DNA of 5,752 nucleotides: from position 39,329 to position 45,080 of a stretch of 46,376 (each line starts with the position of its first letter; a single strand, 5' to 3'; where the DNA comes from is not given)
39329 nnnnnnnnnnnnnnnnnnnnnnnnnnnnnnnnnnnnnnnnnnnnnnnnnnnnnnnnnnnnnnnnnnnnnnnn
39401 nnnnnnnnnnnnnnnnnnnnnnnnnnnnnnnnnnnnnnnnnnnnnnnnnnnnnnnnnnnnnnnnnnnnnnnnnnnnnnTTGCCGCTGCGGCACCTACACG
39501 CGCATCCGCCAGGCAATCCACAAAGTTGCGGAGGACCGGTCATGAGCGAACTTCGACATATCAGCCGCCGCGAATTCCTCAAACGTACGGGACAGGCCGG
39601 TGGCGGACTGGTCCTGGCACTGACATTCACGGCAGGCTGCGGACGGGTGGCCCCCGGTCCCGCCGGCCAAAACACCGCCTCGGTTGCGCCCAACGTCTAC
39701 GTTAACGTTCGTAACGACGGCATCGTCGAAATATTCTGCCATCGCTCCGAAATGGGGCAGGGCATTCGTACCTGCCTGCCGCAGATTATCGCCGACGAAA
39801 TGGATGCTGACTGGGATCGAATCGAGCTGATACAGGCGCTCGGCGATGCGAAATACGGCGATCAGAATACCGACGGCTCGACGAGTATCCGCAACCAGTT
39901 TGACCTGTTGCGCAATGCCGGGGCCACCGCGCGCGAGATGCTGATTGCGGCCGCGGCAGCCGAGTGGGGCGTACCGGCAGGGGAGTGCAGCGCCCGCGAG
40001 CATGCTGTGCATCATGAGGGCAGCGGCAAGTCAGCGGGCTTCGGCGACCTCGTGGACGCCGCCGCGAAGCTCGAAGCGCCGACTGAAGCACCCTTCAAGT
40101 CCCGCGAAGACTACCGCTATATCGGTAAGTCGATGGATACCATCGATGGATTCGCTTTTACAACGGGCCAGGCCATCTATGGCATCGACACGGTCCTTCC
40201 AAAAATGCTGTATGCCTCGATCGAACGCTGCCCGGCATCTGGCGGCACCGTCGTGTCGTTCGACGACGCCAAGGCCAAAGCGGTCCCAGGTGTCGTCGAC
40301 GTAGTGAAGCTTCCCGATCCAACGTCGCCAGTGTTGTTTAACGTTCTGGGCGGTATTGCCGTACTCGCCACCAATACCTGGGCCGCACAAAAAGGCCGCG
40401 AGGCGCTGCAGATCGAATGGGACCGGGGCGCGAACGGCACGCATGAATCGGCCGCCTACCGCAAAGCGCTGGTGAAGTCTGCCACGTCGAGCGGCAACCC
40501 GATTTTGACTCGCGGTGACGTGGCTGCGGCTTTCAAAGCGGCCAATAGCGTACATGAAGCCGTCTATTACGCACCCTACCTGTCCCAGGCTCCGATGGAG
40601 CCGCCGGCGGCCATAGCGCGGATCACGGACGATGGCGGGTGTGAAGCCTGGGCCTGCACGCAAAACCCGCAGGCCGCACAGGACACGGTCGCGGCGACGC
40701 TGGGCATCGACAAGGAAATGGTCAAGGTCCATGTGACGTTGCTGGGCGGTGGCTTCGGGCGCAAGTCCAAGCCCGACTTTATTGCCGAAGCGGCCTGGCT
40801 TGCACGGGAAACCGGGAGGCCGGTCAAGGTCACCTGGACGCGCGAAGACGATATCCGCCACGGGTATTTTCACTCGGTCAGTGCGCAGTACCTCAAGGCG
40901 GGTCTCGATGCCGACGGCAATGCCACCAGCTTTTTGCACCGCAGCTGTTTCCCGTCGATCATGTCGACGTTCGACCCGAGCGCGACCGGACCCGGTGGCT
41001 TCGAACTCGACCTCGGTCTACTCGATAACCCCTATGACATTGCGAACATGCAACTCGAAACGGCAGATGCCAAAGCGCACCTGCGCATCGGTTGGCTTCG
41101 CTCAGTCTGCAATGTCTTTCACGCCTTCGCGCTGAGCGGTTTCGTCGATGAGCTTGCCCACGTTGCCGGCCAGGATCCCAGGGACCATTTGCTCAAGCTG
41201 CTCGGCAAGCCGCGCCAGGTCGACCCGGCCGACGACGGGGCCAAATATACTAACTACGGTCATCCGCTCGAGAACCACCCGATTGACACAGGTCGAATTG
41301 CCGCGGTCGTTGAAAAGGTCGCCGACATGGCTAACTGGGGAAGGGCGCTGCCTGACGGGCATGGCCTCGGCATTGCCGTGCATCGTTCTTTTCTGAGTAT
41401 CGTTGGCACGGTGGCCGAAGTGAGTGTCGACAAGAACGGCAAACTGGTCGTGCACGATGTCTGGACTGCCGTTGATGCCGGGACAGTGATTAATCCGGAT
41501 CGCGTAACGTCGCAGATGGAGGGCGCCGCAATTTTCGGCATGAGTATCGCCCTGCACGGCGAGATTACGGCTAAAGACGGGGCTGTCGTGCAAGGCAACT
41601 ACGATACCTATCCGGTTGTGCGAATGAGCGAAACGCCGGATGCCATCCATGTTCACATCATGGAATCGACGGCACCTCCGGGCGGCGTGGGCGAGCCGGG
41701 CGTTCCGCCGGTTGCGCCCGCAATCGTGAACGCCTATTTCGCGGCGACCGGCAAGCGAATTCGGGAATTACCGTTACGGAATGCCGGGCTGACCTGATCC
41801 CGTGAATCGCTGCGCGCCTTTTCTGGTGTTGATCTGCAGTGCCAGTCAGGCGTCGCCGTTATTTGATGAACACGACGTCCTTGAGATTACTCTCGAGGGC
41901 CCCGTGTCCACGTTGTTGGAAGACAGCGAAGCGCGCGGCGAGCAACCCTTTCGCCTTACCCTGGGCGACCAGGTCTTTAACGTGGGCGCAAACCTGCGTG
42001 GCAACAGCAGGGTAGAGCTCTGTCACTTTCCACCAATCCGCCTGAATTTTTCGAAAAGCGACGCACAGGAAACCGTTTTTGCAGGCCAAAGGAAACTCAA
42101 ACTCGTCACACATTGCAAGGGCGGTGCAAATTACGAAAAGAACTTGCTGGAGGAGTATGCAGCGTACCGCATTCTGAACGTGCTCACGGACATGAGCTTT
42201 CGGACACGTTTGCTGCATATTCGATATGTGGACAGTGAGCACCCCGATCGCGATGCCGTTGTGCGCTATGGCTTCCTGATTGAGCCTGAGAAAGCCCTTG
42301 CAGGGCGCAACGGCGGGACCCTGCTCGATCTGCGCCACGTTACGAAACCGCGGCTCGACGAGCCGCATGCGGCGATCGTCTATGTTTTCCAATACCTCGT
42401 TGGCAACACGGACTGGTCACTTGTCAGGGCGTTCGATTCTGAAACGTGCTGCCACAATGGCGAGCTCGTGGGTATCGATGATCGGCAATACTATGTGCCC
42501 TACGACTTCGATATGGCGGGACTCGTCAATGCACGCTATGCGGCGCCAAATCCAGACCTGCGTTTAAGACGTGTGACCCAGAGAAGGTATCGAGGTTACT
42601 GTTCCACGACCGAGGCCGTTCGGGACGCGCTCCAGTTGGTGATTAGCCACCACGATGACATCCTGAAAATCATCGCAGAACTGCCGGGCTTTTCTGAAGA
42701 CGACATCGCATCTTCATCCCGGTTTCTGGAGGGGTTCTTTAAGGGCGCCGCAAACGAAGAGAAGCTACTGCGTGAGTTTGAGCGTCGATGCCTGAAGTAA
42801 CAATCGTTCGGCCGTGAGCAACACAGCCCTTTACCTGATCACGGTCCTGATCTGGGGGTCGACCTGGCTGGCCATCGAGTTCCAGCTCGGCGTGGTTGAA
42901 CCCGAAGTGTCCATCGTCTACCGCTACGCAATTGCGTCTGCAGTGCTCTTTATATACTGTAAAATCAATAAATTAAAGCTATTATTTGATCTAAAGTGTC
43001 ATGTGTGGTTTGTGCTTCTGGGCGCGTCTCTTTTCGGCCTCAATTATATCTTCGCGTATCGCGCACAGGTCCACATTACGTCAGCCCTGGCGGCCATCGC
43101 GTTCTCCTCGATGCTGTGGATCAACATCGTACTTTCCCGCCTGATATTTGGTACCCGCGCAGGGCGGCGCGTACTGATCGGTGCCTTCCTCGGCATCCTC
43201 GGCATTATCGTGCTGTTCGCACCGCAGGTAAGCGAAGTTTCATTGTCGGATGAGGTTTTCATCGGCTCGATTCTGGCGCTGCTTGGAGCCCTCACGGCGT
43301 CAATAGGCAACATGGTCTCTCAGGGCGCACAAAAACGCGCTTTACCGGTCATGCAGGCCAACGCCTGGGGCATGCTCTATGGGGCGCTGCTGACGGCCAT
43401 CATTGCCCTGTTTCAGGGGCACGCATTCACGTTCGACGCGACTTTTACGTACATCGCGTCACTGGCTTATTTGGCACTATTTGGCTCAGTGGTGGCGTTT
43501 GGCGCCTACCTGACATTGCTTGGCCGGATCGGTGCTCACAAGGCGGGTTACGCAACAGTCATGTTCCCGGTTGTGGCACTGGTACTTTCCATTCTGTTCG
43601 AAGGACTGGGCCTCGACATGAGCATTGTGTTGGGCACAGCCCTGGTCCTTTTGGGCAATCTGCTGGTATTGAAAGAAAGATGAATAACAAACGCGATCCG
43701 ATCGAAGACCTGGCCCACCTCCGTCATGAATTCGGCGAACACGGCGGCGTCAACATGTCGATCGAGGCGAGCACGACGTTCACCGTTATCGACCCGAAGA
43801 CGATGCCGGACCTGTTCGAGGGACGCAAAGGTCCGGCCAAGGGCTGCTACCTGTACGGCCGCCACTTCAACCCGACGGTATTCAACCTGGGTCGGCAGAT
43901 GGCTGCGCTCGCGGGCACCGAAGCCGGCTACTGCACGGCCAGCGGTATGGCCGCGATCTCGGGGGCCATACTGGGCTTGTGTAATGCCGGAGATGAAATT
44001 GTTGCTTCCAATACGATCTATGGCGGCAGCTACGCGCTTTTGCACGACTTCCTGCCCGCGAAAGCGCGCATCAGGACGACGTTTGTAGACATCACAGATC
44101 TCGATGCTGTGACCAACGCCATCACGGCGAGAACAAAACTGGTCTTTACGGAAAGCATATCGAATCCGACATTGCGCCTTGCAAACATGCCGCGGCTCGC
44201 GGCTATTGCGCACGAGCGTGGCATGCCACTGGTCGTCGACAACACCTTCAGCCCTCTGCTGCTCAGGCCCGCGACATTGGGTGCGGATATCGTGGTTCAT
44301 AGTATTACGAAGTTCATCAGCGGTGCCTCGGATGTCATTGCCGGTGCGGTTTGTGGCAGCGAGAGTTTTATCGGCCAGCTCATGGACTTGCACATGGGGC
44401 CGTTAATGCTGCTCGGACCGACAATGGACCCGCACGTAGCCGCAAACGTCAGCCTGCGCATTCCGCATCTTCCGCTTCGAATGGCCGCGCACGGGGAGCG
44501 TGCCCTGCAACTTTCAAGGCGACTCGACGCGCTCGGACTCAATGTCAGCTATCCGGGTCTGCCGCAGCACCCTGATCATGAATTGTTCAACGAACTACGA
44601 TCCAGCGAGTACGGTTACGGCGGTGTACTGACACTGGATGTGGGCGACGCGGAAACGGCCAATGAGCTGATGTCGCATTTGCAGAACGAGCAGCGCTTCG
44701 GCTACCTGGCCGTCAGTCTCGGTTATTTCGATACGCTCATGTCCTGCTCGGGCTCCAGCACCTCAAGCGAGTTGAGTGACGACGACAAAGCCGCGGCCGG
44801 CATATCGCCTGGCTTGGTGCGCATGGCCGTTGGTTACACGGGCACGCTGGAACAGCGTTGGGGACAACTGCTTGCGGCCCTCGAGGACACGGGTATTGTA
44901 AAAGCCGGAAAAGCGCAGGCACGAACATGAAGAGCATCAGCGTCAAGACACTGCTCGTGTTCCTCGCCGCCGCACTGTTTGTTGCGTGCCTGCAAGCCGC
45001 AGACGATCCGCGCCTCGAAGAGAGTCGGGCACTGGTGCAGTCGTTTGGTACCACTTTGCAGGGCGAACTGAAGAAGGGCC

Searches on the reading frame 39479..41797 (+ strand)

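Call 6: search_protein_families(library=pfam, proteins=[window:39479-41797:+], max_evalue=0.01)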
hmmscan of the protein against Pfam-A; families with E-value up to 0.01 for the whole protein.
window:39479-41797:+ (772 aa): 3 families
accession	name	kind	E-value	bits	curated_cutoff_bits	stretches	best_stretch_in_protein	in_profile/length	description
PF02738.23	MoCoBD_1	-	1.1e-37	129.9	27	1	344-568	14-237/244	Molybdopterin cofactor-binding domain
PF20256.3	MoCoBD_2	-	9.4e-28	97.9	27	2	644-720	205-283/283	Molybdopterin cofactor-binding domain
PF01315.27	Ald_Xan_dh_C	-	9.6e-06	26.3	31.3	1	229-280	1-52/110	Aldehyde oxidase and xanthine dehydrogenase, a/b hammerhead domain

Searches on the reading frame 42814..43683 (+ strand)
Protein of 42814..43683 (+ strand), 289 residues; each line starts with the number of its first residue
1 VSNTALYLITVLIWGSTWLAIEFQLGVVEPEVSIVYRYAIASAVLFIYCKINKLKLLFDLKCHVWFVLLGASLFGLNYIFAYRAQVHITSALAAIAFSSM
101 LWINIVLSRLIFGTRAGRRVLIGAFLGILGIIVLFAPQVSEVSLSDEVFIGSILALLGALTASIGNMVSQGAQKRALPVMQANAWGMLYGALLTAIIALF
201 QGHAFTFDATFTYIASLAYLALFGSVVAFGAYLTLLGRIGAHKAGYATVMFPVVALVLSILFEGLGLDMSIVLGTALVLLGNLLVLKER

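Call 14: search_protein_families(library=pfam, proteins=[window:42814-43683:+], max_evalue=0.001)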
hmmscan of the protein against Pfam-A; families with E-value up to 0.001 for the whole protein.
window:42814-43683:+ (289 aa): 1 family
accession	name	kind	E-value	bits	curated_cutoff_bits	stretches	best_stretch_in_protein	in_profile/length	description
PF00892.27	EamA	-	2.2e-28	99.7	28.2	2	150-286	2-134/135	EamA-like transporter family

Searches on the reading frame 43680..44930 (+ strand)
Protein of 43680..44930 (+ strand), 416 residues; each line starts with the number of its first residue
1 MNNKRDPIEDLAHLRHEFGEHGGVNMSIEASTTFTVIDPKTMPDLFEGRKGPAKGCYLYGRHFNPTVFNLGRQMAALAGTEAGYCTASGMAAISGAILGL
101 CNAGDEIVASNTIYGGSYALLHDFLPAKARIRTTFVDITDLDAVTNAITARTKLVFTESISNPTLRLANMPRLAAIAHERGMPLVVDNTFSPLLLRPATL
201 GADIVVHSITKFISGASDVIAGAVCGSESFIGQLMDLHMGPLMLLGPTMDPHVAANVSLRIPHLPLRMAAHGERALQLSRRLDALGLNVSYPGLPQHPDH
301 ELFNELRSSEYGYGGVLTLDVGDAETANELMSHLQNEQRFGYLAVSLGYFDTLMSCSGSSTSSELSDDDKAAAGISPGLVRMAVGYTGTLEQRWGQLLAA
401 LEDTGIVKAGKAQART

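Call 14: search_protein_families(library=pfam, proteins=[window:43680-44930:+], max_evalue=0.001)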
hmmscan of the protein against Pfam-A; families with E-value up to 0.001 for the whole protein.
window:43680-44930:+ (416 aa): 4 families
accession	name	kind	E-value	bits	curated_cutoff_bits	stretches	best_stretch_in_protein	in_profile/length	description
PF01053.26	Cys_Met_Meta_PP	-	1.2e-81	274.6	27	1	20-386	14-366/381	Cys/Met metabolism PLP-dependent enzyme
PF00155.27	Aminotran_1_2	-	1.6e-09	37.9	19.7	1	73-289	50-297/361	Aminotransferase class I and II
PF01212.27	Beta_elim_lyase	-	4.2e-06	26.7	27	1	64-188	31-169/288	Beta-eliminating lyase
PF00266.25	Aminotran_5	-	1.4e-05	24.7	21.5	1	93-247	77-234/371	Aminotransferase class-V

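Call 15: search_protein_families(library=ncbifam, proteins=[window:43680-44930:+], max_evalue=0.001)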
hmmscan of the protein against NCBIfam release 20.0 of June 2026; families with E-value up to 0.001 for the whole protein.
window:43680-44930:+ (416 aa): 55 families (the best 25 are shown)
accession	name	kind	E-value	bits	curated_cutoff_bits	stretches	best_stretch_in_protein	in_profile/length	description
NF006003.0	PRK08133.1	equivalog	2.3e-71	240.6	522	1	54-386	55-380/396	O-succinylhomoserine sulfhydrylase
TIGR01328.1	met_gam_lyase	equivalog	9.7e-70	235.4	549.7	1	20-401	18-388/391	methionine gamma-lyase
TIGR01326.1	OAH_OAS_sulfhy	subfamily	2.6e-68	230.7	495.1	2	23-230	19-222/418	O-acetylhomoserine aminocarboxypropyltransferase/cysteine synthase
NF005695.0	PRK07503.1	equivalog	5.8e-67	226.1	666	1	20-387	24-381/403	methionine gamma-lyase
NF004876.0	PRK06234.1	subfamily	2.7e-64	217.6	666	1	55-386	54-381/400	methionine gamma-lyase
TIGR01325.1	O_suc_HS_sulf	equivalog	4.7e-63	213.1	510.05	1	56-386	45-366/380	O-succinylhomoserine sulfhydrylase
NF006097.0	PRK08249.1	equivalog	7.8e-63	212.2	600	1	21-387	26-380/402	cystathionine gamma-synthase family protein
NF006096.0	PRK08248.1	equivalog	2.7e-61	207.5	726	2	55-230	54-229/431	homocysteine synthase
NF005810.0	PRK07671.1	equivalog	3.5e-61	207.3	594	1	54-386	39-362/377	bifunctional cystathionine gamma-lyase/homocysteine desulfhydrase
NF006004.0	PRK08134.1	equivalog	9.3e-61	205.8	636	2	25-229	28-228/433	O-acetylhomoserine aminocarboxypropyltransferase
NF005976.0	PRK08064.1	equivalog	6.3e-59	199.9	627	1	54-387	43-367/390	cystathionine beta-lyase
NF005871.0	PRK07811.1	equivalog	7.3e-59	199.3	513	1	51-386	47-372/389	cystathionine gamma-synthase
NF005872.0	PRK07812.1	equivalog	1e-58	198.9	703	2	27-230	38-238/439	bifunctional o-acetylhomoserine/o-acetylserine sulfhydrylase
NF006347.0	PRK08574.1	equivalog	6.8e-58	196.2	477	1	58-386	46-368/385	cystathionine gamma-synthase family protein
NF004609.0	PRK05939.1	equivalog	1.2e-56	192.4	555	2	16-227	16-222/412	cystathionine gamma-synthase family protein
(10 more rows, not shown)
